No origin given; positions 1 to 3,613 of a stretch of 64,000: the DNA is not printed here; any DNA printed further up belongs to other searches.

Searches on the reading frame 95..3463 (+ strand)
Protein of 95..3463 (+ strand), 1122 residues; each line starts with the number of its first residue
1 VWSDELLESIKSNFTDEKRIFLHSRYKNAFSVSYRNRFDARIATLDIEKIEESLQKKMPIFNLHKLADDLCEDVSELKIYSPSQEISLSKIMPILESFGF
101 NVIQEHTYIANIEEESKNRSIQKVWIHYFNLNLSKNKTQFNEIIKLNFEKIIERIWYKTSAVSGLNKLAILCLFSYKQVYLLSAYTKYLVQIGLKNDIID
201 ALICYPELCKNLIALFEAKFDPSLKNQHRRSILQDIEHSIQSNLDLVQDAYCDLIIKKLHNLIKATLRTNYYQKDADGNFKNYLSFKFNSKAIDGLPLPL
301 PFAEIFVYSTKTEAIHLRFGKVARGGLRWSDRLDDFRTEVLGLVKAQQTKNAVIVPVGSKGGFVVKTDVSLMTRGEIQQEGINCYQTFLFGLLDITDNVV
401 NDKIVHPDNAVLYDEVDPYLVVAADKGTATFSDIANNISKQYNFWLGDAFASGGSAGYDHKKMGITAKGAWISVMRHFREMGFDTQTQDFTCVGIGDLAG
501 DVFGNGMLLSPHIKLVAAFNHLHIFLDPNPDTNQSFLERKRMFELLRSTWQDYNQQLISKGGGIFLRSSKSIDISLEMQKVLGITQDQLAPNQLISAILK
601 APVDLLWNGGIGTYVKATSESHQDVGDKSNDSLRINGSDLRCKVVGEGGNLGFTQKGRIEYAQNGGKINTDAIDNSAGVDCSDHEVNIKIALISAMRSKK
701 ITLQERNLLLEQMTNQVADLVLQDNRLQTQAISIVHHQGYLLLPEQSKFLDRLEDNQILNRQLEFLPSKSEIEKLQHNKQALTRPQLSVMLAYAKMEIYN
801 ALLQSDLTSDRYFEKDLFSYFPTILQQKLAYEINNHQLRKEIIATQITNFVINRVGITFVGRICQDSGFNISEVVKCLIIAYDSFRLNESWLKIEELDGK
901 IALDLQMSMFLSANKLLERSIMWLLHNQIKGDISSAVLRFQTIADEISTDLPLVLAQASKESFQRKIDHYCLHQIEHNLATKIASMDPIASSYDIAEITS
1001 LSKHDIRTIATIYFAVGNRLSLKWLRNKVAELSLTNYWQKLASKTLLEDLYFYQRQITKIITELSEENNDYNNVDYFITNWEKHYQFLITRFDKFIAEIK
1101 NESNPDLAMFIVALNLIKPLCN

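Call 39: search_protein_families(library=pfam, proteins=[window:95-3463:+], max_evalue=0.001)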
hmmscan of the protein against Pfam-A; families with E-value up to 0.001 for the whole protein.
window:95-3463:+ (1122 aa): 5 families
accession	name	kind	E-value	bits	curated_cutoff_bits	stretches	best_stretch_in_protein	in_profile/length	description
PF05088.18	Bac_GDH_CD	-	1.9e-256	851.8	22.8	1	240-734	2-496/497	Bacterial NAD-glutamate dehydrogenase, catalytic domain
PF21074.2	GDH_C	-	2e-97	326.9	26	1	779-1117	1-337/339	Glutamate dehydrogenase, C-terminal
PF21077.3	GDH_ACT3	-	5.5e-13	48.9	22.2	1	73-137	15-73/80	Glutamate dehydrogenase, ACT3 domain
PF21078.2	GDH_HM3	-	4.6e-11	43.1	24.6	1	164-222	5-66/66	Glutamate dehydrogenase, helical motif 3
PF21079.2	GDH_HM2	-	1.3e-08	35.1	21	1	16-52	8-44/45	Glutamate dehydrogenase, helical motif 2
